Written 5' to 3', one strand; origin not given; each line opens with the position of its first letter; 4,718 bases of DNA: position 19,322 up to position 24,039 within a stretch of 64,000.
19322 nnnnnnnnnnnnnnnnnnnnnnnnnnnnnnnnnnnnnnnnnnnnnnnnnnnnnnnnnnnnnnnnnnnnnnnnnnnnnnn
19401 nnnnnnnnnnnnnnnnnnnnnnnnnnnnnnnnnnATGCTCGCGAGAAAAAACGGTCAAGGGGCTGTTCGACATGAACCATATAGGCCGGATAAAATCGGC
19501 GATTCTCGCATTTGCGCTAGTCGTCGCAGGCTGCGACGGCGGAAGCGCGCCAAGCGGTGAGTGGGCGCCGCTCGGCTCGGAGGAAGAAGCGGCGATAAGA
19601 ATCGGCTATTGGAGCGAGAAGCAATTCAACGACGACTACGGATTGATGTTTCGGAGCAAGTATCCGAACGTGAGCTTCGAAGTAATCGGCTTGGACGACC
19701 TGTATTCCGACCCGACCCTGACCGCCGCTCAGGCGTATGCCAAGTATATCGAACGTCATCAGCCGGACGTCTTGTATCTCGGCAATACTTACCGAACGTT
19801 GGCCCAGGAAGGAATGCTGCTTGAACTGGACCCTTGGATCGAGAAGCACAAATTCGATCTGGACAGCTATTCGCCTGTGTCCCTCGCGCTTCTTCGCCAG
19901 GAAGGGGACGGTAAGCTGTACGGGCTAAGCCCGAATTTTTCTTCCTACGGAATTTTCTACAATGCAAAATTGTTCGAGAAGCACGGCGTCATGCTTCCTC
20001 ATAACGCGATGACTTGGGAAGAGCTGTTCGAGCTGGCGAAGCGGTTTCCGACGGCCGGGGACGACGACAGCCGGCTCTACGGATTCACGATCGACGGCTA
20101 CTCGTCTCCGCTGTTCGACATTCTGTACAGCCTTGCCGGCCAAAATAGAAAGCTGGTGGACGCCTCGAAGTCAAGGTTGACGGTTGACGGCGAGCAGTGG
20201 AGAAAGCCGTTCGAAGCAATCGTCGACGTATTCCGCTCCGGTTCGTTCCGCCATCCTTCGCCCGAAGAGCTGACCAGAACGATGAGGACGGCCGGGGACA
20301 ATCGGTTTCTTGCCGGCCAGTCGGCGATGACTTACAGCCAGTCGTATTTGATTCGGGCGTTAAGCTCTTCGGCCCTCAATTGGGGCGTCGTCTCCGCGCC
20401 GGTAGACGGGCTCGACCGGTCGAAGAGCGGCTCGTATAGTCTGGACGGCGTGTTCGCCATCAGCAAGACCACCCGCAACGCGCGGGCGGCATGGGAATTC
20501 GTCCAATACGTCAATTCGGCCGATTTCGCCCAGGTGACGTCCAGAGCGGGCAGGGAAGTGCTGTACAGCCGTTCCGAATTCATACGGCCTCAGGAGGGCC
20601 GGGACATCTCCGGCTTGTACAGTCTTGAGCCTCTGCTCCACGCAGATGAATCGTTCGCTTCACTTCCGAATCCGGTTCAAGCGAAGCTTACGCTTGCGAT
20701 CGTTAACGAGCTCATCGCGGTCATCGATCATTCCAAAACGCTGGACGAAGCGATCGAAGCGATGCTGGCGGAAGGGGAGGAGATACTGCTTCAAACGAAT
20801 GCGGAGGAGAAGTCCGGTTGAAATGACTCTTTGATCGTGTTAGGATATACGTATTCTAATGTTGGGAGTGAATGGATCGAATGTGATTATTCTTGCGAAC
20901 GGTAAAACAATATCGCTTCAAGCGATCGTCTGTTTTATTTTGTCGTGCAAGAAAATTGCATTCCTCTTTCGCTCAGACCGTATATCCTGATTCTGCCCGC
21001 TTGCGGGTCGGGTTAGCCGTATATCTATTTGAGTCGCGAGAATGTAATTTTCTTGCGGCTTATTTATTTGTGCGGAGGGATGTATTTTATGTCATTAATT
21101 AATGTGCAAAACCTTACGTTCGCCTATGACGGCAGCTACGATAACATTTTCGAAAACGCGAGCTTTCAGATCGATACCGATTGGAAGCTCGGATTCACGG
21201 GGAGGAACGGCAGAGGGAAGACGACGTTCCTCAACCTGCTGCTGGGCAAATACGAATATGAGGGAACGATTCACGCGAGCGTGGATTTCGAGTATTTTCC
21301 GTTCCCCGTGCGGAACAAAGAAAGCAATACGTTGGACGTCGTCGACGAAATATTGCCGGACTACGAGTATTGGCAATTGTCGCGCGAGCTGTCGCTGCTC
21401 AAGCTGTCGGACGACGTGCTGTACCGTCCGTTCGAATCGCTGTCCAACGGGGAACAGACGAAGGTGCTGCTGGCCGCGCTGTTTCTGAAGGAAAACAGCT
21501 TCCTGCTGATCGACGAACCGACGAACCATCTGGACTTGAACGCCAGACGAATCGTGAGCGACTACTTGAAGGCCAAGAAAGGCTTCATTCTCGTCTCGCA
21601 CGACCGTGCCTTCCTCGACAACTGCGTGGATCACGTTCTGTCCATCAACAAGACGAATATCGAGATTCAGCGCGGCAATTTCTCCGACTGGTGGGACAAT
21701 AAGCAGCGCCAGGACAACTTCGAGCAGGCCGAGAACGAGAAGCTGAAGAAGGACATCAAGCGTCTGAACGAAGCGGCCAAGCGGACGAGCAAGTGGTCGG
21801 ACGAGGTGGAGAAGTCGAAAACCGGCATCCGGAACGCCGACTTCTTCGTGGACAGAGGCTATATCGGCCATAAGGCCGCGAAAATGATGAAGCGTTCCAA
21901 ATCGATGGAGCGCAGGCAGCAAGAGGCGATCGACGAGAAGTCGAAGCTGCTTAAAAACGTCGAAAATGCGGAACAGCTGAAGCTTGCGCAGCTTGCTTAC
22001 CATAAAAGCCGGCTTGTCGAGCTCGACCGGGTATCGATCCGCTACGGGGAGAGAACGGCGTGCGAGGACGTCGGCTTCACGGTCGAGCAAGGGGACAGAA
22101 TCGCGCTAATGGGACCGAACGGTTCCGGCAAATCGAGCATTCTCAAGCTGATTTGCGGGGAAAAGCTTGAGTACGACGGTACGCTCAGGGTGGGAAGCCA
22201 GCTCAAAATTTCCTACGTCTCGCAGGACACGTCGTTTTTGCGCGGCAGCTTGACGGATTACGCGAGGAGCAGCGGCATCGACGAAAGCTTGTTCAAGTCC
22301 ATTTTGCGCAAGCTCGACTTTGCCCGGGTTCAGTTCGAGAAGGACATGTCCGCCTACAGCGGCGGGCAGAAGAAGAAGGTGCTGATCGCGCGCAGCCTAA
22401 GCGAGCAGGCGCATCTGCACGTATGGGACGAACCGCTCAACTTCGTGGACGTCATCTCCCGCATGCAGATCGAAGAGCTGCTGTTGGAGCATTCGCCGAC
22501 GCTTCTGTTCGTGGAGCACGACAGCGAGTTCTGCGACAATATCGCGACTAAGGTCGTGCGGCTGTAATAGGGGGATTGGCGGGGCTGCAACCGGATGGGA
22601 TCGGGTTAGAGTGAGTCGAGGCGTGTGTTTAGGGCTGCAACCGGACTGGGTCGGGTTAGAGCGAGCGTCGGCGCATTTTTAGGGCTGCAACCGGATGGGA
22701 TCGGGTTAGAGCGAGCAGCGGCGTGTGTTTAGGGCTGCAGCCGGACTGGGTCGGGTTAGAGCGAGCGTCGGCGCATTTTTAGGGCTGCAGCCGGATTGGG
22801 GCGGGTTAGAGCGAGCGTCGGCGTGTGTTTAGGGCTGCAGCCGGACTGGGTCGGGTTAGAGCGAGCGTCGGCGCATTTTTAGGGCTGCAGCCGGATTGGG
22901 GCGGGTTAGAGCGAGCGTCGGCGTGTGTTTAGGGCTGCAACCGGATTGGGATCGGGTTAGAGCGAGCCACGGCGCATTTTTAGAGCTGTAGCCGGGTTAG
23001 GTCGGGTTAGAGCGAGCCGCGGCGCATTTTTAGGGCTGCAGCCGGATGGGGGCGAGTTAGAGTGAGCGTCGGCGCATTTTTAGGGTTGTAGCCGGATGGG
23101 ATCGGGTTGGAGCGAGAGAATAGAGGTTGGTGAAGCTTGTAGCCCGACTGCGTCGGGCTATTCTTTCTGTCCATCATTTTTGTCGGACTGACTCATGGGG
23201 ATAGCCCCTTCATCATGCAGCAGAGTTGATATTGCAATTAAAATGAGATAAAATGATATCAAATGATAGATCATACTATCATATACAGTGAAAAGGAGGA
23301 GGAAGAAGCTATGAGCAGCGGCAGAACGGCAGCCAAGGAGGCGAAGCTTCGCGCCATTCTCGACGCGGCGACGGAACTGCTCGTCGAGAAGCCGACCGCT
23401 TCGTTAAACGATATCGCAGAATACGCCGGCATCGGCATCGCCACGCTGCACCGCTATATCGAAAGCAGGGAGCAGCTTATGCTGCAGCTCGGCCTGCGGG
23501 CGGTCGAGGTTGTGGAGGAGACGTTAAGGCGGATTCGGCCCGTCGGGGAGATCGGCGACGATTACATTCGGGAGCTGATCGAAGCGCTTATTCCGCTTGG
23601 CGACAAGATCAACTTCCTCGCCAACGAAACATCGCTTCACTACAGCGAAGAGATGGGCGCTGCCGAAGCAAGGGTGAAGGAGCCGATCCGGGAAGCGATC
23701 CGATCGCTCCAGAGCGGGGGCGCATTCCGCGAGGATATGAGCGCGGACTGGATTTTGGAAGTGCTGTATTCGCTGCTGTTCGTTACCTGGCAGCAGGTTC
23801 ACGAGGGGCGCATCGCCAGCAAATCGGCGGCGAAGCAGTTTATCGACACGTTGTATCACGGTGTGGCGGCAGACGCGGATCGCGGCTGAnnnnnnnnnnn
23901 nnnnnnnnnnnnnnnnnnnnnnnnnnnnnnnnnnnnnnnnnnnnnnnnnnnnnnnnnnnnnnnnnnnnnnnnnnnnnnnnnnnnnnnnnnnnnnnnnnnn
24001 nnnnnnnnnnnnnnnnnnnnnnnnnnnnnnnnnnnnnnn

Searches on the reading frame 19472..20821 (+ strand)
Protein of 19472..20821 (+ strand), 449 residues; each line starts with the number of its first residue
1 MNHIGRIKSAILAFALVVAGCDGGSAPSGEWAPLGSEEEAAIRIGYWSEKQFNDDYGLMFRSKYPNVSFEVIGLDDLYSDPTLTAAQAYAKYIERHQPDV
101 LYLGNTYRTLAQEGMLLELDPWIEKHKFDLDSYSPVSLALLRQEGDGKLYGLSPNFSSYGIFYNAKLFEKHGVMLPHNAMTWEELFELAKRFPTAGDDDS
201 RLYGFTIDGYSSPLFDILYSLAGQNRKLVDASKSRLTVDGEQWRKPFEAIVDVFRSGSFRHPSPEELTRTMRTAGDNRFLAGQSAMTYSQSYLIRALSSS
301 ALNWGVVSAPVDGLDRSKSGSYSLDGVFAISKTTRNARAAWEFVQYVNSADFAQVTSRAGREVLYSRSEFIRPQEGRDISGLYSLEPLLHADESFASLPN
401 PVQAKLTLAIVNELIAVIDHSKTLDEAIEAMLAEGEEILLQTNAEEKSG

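Call 22: search_protein_families(library=pfam, proteins=[window:19472-20821:+], max_evalue=0.0001)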
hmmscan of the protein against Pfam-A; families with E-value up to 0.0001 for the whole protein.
window:19472-20821:+ (449 aa): 2 families
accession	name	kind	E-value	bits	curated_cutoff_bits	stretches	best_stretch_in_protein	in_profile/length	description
PF13416.11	SBP_bac_8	-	1.8e-18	67.8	27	1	97-351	39-247/279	Bacterial extracellular solute-binding protein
PF01547.30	SBP_bac_1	-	8.7e-13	49.4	26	1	64-351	21-304/307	Bacterial extracellular solute-binding protein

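Call 96: find_encoding_contigs(protein=window:19472-20821:+, flank=10000, max_places=4)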
Protein window:19472-20821:+ (449 aa): 23 contigs read that carry it; 4 places shown.
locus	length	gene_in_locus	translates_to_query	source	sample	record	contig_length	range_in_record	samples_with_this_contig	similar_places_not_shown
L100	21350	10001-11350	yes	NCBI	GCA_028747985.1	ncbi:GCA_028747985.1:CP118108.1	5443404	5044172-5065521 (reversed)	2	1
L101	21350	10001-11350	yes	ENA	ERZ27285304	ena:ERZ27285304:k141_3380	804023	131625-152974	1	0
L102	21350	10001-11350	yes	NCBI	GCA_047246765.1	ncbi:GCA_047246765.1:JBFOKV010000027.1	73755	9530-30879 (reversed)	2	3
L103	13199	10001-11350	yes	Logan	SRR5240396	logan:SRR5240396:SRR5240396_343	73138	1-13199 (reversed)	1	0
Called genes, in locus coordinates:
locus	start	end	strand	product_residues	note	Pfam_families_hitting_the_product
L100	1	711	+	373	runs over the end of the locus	PF07470:Glyco_hydro_88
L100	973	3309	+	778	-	PF17853:GGDEF_2 (weak), PF12833:HTH_18, PF00165:HTH_AraC (weak)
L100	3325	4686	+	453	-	PF01547:SBP_bac_1 (weak)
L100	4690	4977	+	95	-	-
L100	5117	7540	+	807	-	PF03707:MHYT, PF00989:PAS (weak), PF08447:PAS_3 (weak), PF08448:PAS_4, PF13188:PAS_8 (faint), PF13426:PAS_9, PF00990:GGDEF, PF00563:EAL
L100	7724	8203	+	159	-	-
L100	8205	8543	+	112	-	-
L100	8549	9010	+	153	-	PF03738:GSP_synth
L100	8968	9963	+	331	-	PF01547:SBP_bac_1 (faint), PF13416:SBP_bac_8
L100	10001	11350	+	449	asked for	PF01547:SBP_bac_1, PF13416:SBP_bac_8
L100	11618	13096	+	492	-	PF00005:ABC_tran, PF02463:SMC_N (faint), PF13476:AAA_23 (faint), PF13555:AAA_29 (faint), PF13304:AAA_21 (weak), PF00005:ABC_tran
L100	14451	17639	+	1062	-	PF00067:p450, PF00258:Flavodoxin_1, PF00667:FAD_binding_1, PF00175:NAD_binding_1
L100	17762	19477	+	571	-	PF04389:Peptidase_M28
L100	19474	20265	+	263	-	PF00583:Acetyltransf_1, PF08445:FR47, PF13508:Acetyltransf_7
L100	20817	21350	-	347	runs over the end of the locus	PF00724:Oxidored_FMN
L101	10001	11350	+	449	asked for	PF01547:SBP_bac_1, PF13416:SBP_bac_8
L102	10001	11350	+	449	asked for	PF01547:SBP_bac_1, PF13416:SBP_bac_8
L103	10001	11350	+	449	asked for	PF01547:SBP_bac_1, PF13416:SBP_bac_8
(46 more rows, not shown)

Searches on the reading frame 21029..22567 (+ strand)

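Call 22: search_protein_families(library=pfam, proteins=[window:21029-22567:+], max_evalue=0.0001)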
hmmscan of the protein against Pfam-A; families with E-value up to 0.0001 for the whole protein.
window:21029-22567:+ (512 aa): 5 families
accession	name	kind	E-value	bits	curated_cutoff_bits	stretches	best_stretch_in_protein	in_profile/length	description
PF00005.33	ABC_tran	-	1.9e-40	139.1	25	2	346-471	2-137/137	ABC transporter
PF13304.12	AAA_21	-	2.7e-13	51.1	27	1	118-196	220-303/304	AAA domain, putative AbiEii toxin, Type IV TA system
PF02463.25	SMC_N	-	7e-09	35.9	40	0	75-208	135-213/220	RecF/RecN/SMC N terminal domain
PF13555.12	AAA_29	-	3.9e-06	27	27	0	351-372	18-39/61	P-loop containing region of AAA domain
PF13476.12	AAA_23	-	2e-05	25.7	27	0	360-376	24-40/201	AAA domain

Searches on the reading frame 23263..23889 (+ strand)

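Call 22: search_protein_families(library=pfam, proteins=[window:23263-23889:+], max_evalue=0.0001)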
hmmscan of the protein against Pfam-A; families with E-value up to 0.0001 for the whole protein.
window:23263-23889:+ (208 aa): 1 family
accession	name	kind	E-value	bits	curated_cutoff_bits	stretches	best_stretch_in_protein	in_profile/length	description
PF00440.29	TetR_N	-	6.7e-08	32.6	24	1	32-75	1-46/47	Bacterial regulatory proteins, tetR family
